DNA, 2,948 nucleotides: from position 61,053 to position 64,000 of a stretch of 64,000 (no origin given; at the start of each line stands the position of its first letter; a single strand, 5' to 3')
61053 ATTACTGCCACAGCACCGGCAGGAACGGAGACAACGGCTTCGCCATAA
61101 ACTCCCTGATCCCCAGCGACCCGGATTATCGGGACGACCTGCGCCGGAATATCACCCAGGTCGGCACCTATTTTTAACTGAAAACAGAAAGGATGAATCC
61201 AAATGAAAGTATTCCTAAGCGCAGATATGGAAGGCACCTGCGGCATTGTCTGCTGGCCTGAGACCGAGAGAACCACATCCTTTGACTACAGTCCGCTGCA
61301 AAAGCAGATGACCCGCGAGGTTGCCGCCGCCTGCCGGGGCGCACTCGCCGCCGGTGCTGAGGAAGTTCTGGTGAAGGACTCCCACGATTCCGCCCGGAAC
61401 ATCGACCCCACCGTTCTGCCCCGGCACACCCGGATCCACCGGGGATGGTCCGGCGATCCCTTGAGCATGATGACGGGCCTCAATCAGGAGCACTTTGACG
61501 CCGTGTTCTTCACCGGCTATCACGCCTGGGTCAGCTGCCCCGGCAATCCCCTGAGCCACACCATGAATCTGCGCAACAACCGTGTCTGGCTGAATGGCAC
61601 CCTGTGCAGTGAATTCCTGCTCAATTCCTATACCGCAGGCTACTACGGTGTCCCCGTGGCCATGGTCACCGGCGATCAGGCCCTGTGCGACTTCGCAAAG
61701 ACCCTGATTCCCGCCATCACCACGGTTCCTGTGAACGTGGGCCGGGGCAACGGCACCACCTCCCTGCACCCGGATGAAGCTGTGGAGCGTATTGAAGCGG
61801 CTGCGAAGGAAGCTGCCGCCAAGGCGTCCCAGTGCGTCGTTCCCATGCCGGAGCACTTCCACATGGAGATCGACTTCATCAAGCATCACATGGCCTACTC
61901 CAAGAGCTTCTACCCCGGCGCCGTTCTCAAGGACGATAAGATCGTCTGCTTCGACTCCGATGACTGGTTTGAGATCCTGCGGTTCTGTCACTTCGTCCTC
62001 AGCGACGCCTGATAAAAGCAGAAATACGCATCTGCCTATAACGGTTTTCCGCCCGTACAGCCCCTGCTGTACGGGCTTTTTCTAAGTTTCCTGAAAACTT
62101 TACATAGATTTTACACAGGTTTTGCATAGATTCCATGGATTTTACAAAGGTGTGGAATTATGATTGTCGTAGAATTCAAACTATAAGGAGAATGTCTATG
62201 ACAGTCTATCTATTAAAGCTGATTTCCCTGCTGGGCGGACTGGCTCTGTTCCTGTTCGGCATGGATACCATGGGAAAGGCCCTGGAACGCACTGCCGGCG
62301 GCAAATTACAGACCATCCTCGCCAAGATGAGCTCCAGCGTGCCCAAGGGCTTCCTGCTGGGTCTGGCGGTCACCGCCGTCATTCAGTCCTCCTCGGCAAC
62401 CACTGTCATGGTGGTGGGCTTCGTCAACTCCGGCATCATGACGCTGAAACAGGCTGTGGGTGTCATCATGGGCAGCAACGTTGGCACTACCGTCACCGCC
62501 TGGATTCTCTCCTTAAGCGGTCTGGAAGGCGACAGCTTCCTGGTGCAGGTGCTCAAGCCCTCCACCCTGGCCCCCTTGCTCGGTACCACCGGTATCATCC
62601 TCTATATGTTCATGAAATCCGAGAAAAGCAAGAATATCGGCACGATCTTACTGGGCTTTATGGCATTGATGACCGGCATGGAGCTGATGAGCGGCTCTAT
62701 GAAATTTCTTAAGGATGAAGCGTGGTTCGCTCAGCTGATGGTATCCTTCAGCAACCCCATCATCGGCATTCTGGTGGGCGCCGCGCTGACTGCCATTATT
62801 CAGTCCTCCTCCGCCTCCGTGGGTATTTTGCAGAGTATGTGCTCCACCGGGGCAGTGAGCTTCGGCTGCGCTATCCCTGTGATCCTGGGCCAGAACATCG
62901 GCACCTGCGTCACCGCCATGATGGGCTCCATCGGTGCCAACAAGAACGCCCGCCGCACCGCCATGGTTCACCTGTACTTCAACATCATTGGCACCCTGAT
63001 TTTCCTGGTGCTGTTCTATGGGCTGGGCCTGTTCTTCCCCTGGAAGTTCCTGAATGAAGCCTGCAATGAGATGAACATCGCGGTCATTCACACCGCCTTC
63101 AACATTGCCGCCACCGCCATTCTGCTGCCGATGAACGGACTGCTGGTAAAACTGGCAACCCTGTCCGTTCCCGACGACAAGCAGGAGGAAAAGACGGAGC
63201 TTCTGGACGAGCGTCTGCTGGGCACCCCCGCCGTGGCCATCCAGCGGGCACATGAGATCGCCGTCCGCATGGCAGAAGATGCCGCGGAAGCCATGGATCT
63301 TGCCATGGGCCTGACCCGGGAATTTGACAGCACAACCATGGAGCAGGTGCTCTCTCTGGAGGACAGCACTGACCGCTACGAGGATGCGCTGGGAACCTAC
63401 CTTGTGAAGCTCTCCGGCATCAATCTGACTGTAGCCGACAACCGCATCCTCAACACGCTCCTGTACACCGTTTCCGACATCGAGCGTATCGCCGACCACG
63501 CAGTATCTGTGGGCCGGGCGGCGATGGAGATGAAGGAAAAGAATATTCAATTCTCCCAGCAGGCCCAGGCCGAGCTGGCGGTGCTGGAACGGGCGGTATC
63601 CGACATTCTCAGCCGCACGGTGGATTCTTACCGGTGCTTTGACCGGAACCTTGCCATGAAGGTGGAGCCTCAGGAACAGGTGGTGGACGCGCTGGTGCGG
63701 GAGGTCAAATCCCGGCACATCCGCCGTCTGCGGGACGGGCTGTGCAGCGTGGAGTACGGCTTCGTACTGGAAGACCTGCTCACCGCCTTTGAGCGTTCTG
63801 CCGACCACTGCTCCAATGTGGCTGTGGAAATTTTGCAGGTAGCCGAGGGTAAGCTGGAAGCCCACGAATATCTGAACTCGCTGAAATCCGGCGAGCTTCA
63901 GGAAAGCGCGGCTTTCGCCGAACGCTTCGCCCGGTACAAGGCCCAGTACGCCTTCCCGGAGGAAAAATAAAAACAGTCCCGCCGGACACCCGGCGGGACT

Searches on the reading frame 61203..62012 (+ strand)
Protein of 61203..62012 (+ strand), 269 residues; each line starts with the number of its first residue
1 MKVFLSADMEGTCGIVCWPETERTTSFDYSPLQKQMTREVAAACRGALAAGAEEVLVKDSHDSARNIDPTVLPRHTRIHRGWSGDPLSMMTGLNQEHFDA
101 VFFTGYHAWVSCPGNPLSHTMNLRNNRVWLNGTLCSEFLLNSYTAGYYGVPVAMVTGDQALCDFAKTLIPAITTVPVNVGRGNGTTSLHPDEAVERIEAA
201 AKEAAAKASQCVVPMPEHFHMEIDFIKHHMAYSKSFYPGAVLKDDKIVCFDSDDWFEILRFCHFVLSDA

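Call 18: search_protein_families(library=pfam, proteins=[window:61203-62012:+], max_evalue=0.001)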
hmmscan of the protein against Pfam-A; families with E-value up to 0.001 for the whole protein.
window:61203-62012:+ (269 aa): 1 family
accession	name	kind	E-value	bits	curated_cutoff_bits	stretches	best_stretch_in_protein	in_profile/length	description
PF04951.18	Peptidase_M55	-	5.6e-86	288.7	25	1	1-263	1-263/264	D-aminopeptidase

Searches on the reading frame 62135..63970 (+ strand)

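Call 18: search_protein_families(library=pfam, proteins=[window:62135-63970:+], max_evalue=0.001)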
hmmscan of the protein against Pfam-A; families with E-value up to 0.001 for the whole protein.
window:62135-63970:+ (611 aa): 2 families
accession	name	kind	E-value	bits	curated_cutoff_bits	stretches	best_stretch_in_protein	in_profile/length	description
PF02690.20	Na_Pi_cotrans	-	3.8e-60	202.3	29.1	2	38-186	1-136/137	Na+/Pi-cotransporter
PF01895.24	PhoU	-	1e-19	71.1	23.5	2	378-461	3-87/89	PhoU domain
